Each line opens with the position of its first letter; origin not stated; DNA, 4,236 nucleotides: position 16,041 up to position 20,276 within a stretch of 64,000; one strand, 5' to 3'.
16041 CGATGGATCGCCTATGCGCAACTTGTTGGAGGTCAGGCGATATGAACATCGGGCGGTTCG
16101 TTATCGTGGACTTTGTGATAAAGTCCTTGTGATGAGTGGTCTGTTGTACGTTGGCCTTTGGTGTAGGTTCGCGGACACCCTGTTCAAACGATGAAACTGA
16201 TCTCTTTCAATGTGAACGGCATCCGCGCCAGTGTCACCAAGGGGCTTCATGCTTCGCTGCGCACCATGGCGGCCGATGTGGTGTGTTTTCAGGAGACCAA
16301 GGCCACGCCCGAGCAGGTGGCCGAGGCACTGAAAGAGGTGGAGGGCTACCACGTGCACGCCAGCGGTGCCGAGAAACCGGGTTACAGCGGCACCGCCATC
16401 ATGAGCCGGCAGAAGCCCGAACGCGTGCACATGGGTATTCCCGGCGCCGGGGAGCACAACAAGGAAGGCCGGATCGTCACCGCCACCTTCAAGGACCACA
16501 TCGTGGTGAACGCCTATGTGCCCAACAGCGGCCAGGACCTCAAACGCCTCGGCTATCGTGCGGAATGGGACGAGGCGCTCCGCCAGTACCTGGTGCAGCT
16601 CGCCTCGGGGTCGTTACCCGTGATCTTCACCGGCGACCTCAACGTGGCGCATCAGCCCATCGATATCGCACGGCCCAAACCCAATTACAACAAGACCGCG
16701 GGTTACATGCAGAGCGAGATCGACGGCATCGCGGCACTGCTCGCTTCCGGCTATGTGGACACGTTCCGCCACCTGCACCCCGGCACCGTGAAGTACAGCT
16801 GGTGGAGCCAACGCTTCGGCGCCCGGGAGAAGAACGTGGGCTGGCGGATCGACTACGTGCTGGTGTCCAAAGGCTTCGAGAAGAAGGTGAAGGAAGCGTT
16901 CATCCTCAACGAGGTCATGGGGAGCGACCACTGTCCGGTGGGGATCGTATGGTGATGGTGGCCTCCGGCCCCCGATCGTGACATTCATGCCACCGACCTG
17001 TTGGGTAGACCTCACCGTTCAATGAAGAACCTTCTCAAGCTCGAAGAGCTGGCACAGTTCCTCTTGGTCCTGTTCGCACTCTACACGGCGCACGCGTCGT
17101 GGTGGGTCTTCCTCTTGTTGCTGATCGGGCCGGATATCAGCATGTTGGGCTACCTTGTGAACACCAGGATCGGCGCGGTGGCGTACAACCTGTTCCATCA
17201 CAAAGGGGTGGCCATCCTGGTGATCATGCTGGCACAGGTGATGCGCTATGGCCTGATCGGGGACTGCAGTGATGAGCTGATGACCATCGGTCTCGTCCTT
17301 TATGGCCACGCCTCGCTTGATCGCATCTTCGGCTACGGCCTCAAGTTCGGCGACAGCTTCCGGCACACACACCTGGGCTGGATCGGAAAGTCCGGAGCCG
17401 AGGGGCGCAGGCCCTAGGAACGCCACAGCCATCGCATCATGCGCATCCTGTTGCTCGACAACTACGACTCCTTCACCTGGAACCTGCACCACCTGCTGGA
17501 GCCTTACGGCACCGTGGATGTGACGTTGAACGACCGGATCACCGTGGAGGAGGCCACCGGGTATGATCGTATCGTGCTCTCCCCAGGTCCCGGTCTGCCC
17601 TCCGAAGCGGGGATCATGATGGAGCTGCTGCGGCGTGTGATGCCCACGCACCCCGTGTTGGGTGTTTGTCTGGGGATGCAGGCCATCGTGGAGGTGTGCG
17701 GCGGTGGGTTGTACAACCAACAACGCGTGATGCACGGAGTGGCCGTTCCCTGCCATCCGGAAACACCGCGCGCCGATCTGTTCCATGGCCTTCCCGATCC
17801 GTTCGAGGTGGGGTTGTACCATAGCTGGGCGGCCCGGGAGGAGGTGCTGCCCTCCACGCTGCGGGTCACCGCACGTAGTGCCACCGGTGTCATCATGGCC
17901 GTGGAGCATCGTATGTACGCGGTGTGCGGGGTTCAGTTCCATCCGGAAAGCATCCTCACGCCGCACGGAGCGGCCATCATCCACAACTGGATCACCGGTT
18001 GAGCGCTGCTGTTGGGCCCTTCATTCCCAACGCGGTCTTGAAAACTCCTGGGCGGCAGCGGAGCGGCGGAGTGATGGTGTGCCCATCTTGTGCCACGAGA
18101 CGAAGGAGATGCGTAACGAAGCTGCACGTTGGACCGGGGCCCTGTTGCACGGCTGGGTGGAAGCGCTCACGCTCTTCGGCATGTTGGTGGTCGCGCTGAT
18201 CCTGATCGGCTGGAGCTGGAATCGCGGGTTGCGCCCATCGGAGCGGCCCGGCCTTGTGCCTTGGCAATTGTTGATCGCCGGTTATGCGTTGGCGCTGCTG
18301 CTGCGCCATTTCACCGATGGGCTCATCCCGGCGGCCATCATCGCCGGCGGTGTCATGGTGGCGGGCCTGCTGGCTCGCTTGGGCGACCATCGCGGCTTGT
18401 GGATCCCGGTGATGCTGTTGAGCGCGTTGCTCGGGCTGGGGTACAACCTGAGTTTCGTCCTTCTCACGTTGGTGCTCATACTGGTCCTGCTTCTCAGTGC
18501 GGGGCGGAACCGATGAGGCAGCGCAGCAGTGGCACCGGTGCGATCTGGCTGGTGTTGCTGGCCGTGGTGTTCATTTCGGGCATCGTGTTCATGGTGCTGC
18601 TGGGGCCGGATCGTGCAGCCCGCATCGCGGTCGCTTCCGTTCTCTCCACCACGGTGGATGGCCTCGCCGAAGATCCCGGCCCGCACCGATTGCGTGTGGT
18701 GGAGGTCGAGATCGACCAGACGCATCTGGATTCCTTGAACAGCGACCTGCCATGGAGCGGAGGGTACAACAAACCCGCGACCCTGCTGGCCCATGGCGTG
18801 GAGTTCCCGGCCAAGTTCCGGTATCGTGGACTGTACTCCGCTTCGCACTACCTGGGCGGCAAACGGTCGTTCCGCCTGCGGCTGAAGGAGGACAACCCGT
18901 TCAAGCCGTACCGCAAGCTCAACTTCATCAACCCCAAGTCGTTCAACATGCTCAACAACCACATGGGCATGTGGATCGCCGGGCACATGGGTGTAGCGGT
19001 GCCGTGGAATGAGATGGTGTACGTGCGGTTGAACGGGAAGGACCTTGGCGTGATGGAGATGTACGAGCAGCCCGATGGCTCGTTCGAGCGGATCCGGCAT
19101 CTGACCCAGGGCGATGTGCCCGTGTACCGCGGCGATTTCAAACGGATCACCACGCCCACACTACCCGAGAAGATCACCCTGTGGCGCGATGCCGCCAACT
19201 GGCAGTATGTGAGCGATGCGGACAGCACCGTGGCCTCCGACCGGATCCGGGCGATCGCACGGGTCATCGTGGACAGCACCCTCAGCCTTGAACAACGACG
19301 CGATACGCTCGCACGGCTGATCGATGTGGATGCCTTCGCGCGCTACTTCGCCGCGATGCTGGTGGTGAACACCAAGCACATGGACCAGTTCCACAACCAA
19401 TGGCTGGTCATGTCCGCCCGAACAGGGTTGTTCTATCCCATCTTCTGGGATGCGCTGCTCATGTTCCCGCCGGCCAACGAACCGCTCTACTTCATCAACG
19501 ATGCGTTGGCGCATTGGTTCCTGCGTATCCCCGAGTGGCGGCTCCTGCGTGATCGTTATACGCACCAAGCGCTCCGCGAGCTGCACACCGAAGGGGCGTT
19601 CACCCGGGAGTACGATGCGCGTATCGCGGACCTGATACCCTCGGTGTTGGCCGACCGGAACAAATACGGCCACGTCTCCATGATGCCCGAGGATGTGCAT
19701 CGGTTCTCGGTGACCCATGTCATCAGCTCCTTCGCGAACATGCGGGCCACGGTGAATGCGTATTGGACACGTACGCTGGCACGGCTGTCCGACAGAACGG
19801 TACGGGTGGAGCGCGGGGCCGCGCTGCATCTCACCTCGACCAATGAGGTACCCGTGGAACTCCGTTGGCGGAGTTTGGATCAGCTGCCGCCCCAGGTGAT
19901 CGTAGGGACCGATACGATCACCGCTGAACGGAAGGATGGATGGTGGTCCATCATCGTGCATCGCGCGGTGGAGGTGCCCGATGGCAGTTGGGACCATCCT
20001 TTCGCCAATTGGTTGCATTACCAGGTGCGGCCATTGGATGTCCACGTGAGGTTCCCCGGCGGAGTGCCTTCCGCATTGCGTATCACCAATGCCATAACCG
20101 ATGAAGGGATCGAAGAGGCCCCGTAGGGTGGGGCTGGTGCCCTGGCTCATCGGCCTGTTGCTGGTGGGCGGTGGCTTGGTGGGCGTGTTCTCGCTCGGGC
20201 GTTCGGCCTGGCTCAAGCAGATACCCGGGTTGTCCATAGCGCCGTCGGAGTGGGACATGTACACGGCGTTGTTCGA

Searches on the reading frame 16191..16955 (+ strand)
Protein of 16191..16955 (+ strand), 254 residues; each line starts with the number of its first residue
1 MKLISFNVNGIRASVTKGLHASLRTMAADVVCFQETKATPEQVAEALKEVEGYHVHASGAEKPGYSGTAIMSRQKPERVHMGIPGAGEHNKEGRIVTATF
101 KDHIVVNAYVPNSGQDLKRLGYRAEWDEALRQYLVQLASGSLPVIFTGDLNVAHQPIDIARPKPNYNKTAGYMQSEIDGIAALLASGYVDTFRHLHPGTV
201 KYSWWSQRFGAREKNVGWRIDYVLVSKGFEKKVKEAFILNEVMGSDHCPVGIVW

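Call 78: search_protein_families(library=pfam, proteins=[window:16191-16955:+], max_evalue=0.00001)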
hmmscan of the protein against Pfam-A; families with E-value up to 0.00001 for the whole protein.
window:16191-16955:+ (254 aa): 1 family
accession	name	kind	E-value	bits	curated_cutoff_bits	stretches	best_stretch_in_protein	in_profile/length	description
PF03372.29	Exo_endo_phos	-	2.6e-34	119.3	24.5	1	4-247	1-225/225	Endonuclease/Exonuclease/phosphatase family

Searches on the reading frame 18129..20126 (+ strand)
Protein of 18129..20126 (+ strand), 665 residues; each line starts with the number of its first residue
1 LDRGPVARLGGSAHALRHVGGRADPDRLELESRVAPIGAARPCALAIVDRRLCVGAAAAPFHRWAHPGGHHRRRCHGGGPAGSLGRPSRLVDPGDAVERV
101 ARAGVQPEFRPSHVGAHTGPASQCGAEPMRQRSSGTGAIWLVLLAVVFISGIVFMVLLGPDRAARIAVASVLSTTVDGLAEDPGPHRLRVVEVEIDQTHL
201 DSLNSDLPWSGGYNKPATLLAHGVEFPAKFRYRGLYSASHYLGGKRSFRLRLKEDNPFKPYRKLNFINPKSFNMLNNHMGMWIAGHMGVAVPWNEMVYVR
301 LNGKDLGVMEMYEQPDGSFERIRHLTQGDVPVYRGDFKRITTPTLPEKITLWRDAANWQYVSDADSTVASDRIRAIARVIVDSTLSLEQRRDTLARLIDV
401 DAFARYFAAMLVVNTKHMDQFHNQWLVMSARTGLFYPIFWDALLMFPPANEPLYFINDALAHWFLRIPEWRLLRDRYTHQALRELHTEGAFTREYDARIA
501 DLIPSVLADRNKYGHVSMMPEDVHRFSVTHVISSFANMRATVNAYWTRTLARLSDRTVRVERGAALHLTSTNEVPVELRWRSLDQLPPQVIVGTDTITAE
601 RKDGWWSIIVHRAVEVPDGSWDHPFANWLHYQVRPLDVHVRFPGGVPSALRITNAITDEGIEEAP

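Call 78: search_protein_families(library=pfam, proteins=[window:18129-20126:+], max_evalue=0.00001)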
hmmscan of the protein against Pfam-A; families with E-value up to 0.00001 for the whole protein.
window:18129-20126:+ (665 aa): 1 family
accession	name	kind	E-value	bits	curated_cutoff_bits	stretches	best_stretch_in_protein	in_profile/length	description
PF08757.17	CotH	-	1.4e-17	64.6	23.8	1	231-522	2-283/322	CotH kinase protein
